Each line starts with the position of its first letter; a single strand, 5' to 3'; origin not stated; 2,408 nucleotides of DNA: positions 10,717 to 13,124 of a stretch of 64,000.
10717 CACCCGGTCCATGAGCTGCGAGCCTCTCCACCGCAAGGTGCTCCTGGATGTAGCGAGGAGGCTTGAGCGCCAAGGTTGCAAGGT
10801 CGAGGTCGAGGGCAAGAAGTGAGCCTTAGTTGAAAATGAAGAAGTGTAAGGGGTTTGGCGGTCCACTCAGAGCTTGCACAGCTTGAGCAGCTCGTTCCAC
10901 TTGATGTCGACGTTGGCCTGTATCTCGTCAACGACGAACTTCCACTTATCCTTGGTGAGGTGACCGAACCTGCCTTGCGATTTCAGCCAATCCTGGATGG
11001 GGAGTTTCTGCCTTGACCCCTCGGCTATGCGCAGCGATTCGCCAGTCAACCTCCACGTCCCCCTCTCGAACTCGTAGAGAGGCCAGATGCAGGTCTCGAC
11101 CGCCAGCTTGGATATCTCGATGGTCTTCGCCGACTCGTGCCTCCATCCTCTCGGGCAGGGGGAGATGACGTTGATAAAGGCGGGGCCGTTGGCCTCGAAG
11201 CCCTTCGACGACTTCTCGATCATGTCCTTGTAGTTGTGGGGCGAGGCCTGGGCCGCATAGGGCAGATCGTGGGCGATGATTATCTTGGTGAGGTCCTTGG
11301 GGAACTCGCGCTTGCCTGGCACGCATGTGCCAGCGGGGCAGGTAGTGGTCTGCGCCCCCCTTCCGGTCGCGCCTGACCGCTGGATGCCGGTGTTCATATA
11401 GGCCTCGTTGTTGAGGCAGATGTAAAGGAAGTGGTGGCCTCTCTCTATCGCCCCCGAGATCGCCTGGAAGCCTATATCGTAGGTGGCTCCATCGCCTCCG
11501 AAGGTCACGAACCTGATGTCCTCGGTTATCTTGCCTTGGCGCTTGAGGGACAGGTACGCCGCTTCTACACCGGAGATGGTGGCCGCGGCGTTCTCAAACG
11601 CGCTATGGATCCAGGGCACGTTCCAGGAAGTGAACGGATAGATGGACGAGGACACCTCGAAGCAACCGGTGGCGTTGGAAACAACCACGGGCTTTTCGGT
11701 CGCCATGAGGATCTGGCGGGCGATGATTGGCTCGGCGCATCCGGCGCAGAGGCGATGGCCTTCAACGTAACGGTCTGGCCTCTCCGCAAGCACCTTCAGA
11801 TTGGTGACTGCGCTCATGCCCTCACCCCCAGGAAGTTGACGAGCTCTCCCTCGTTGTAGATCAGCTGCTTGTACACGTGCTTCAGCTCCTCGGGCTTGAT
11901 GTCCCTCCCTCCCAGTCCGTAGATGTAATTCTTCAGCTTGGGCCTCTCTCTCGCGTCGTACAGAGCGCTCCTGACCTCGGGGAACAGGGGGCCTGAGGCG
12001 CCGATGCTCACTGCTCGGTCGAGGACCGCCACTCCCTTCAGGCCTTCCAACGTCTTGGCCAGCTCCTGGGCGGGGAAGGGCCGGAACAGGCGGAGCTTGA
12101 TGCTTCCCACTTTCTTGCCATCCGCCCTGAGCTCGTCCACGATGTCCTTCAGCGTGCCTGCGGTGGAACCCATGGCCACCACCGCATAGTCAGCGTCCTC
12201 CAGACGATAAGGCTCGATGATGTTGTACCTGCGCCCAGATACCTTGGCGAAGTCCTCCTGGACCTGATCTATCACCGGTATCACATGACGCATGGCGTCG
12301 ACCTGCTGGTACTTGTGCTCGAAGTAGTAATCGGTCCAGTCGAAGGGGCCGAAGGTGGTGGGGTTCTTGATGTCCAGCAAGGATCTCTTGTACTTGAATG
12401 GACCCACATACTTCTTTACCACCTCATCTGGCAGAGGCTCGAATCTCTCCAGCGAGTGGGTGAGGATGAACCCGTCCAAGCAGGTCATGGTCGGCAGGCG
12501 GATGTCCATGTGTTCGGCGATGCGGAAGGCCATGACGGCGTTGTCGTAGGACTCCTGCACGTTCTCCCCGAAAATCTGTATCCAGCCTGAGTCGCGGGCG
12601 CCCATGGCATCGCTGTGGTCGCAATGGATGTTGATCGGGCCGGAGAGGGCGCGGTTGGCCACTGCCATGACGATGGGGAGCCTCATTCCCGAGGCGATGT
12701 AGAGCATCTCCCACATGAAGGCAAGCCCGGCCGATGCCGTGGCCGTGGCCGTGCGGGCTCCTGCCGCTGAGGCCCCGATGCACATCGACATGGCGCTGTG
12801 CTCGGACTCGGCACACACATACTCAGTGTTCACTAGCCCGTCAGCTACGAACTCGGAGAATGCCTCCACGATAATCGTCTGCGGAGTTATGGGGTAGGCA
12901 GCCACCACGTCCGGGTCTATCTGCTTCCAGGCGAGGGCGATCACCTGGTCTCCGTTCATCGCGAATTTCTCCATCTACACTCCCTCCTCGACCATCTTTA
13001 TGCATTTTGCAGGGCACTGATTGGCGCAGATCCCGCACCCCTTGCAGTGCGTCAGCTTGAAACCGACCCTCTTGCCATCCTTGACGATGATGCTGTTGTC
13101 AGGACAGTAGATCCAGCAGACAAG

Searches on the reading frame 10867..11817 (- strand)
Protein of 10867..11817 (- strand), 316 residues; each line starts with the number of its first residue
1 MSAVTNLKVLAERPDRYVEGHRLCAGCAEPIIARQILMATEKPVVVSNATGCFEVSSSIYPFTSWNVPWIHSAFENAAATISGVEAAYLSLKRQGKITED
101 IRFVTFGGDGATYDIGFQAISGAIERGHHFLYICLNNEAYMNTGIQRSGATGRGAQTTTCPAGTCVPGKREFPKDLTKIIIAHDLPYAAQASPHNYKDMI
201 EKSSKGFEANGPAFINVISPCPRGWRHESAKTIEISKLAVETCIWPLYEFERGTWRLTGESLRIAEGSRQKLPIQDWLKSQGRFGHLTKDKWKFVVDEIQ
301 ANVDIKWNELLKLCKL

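Call 48: search_protein_families(library=pfam, proteins=[window:10867-11817:-], max_evalue=0.000001)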
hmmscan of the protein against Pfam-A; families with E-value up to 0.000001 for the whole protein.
window:10867-11817:- (316 aa): 1 family
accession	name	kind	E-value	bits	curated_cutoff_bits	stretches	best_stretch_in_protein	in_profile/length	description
PF02775.26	TPP_enzyme_C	-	3.5e-17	63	21.9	1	50-217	2-151/151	Thiamine pyrophosphate enzyme, C-terminal TPP binding domain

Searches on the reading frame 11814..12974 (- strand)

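Call 48: search_protein_families(library=pfam, proteins=[window:11814-12974:-], max_evalue=0.000001)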
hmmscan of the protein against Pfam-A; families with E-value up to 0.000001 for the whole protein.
window:11814-12974:- (386 aa): 2 families
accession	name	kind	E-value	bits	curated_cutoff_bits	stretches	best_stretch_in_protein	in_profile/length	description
PF01855.24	POR_N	-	3.4e-73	246.6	27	1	16-238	3-229/231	Pyruvate flavodoxin/ferredoxin oxidoreductase, thiamine diP-bdg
PF17147.9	PFOR_II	-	1.7e-33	115.4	27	1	261-363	1-101/102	Pyruvate:ferredoxin oxidoreductase core domain II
